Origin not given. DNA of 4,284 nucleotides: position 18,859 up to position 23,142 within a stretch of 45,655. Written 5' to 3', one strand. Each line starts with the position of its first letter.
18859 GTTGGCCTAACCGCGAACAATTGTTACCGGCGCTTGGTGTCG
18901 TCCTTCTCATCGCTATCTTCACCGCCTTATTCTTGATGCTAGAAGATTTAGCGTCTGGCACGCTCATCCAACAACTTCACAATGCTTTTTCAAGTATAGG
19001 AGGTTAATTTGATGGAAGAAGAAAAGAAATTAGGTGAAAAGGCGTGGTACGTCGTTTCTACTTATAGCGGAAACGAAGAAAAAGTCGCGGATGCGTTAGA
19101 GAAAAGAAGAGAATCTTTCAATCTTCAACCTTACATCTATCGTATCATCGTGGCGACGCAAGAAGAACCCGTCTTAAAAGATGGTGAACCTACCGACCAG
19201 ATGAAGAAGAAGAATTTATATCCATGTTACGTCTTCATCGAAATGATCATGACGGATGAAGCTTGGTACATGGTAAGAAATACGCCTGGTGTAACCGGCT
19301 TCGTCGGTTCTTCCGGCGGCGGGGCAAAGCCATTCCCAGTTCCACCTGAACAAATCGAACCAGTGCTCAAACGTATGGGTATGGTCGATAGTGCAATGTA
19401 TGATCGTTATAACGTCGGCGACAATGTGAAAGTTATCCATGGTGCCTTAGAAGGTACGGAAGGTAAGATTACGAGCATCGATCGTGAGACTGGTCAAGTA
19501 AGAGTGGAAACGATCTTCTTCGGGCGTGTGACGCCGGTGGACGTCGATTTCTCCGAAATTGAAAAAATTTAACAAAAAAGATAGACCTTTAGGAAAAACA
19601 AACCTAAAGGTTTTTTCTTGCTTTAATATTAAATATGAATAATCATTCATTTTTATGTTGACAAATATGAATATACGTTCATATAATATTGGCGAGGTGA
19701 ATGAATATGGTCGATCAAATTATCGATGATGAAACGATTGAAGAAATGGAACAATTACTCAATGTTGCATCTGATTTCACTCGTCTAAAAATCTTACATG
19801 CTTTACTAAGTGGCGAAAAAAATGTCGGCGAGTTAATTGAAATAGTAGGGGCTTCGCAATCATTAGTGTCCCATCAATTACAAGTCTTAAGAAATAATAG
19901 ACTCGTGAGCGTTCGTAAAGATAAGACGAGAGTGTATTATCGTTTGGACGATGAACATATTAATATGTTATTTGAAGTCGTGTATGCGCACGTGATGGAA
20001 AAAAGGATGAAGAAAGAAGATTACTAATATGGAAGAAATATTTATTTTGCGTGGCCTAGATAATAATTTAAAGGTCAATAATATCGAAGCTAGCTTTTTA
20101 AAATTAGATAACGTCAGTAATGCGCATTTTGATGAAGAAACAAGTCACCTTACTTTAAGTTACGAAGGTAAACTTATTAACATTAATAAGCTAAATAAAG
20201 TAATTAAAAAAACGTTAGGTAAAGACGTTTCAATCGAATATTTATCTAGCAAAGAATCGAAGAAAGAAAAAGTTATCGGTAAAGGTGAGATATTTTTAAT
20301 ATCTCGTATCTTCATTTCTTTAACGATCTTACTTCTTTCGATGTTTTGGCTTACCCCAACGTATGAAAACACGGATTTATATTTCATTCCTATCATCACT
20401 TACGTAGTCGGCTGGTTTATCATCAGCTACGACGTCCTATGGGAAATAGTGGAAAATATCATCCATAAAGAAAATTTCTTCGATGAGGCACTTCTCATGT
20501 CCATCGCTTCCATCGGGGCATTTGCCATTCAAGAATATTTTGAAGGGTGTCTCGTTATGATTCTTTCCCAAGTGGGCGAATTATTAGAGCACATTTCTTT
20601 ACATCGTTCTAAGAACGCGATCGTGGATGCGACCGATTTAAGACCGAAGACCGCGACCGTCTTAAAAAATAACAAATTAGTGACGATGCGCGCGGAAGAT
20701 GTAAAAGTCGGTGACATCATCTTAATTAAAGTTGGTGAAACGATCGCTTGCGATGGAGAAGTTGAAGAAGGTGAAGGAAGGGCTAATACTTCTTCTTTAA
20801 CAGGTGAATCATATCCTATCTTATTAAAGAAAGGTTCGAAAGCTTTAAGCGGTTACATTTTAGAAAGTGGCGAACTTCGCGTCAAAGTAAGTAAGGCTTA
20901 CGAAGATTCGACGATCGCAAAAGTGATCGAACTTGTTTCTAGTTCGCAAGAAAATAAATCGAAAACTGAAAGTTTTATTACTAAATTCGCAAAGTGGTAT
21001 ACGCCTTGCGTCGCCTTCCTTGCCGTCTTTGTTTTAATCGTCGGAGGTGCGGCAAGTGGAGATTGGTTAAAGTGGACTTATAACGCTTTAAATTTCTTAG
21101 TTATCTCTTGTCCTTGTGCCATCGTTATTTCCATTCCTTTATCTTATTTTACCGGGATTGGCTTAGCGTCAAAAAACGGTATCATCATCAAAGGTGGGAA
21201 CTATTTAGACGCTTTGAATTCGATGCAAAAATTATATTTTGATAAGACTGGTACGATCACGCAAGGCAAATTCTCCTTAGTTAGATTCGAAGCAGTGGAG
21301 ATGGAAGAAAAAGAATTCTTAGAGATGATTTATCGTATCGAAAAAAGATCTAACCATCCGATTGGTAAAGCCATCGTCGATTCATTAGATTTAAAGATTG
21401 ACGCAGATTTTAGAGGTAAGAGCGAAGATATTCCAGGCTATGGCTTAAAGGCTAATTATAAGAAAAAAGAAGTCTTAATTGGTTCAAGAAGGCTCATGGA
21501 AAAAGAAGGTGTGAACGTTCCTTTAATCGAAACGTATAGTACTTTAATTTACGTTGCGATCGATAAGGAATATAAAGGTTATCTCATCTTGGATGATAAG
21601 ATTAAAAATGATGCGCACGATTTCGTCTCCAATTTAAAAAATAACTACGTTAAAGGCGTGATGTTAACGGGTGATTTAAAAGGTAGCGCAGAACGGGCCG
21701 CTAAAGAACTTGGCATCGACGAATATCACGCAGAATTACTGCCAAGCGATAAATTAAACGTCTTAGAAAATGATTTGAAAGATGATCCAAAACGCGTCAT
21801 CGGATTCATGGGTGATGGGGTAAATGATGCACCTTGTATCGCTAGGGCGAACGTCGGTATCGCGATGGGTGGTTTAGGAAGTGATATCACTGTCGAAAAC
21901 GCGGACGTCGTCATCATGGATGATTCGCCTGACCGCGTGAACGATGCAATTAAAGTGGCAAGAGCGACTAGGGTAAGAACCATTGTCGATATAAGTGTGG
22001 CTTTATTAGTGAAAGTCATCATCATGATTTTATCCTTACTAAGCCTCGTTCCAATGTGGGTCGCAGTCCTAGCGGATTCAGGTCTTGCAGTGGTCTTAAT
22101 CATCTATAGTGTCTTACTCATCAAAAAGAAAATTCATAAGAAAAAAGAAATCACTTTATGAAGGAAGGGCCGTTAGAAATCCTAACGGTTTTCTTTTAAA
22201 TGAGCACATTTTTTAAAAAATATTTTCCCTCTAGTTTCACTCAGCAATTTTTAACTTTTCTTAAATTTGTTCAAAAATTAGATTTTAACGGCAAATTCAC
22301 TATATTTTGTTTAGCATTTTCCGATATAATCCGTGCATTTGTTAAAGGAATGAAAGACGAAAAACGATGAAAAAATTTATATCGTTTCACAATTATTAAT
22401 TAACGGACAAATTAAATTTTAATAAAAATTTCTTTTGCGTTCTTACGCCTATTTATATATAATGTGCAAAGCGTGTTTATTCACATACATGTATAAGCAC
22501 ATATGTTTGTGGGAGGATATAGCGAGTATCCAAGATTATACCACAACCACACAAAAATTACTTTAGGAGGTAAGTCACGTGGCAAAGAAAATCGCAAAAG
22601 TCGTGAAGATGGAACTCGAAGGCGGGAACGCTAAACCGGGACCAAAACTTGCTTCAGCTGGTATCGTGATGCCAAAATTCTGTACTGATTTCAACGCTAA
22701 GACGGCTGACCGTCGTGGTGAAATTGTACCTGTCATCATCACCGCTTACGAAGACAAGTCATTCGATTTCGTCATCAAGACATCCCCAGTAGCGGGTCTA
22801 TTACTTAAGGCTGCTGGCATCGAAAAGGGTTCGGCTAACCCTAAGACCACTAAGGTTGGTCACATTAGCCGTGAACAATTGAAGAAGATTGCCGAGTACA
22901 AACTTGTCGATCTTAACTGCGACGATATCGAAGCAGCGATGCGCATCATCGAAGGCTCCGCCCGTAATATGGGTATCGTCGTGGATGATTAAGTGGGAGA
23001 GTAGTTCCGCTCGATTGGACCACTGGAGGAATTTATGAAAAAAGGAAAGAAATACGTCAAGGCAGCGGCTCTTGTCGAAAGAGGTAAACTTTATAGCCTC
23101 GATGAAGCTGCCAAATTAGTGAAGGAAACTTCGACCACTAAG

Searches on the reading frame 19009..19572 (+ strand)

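Call 34: search_protein_families(library=pfam, proteins=[window:19009-19572:+], max_evalue=0.0001)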
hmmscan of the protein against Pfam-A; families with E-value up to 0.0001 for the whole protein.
window:19009-19572:+ (187 aa): 2 families
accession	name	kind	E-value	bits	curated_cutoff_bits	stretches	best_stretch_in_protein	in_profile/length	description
PF02357.24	NusG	-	1.7e-25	89.8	22.2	1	11-118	1-91/93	Transcription termination factor nusG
PF00467.35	KOW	-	1.3e-05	25.3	22.3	1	136-167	1-32/32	KOW motif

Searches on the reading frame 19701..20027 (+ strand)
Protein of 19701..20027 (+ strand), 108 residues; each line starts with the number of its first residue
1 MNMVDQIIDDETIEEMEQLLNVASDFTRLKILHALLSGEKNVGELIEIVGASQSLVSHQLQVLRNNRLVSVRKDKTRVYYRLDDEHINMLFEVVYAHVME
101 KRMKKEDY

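Call 34: search_protein_families(library=pfam, proteins=[window:19701-20027:+], max_evalue=0.0001)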
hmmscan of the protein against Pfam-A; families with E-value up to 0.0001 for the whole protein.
window:19701-20027:+ (108 aa): 1 family
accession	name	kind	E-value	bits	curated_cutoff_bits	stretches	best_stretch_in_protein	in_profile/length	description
PF01022.26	HTH_5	-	2.2e-14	53.5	22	1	27-70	3-46/47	Bacterial regulatory protein, arsR family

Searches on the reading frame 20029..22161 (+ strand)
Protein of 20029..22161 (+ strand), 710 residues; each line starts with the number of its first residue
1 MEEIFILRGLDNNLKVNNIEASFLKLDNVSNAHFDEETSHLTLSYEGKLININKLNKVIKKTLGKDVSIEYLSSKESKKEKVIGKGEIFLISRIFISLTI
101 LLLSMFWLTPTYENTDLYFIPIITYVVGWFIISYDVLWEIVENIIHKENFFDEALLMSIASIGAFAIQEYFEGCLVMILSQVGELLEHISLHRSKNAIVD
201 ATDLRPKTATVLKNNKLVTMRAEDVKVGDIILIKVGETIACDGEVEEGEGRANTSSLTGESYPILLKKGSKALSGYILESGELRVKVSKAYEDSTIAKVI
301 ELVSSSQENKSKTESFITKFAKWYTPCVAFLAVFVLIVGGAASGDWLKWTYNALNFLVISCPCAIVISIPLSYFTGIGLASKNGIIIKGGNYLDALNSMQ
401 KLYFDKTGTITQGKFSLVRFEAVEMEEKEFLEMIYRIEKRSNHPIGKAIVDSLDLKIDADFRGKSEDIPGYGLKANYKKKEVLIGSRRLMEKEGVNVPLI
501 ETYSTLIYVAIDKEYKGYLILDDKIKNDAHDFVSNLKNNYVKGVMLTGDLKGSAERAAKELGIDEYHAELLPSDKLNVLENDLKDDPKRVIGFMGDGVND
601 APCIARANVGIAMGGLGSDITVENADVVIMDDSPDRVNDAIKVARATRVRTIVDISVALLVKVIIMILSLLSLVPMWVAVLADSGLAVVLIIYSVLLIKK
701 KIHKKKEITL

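Call 34: search_protein_families(library=pfam, proteins=[window:20029-22161:+], max_evalue=0.0001)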
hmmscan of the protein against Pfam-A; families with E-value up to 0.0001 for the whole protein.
window:20029-22161:+ (710 aa): 2 families
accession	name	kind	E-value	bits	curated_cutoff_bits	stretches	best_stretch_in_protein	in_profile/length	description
PF00122.25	E1-E2_ATPase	-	2.9e-47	161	28.1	1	204-382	2-180/181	E1-E2 ATPase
PF00702.32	Hydrolase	-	1.8e-19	71.3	26.4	1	404-607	6-190/191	haloacid dehalogenase-like hydrolase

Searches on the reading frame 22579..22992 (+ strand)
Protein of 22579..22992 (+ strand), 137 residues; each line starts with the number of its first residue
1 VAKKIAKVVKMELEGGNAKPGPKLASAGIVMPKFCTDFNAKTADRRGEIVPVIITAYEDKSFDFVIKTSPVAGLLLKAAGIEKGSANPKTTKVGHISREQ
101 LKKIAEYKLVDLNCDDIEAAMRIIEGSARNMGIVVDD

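Call 34: search_protein_families(library=pfam, proteins=[window:22579-22992:+], max_evalue=0.0001)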
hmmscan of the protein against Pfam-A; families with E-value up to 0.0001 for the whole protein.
window:22579-22992:+ (137 aa): 2 families
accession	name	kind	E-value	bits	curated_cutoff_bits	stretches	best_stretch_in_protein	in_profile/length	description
PF00298.24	Ribosomal_L11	-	1.4e-25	89.9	21.4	1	67-135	1-69/69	Ribosomal protein L11, RNA binding domain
PF03946.19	Ribosomal_L11_N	-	3e-18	65.8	32.9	1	9-62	1-58/58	Ribosomal protein L11, N-terminal domain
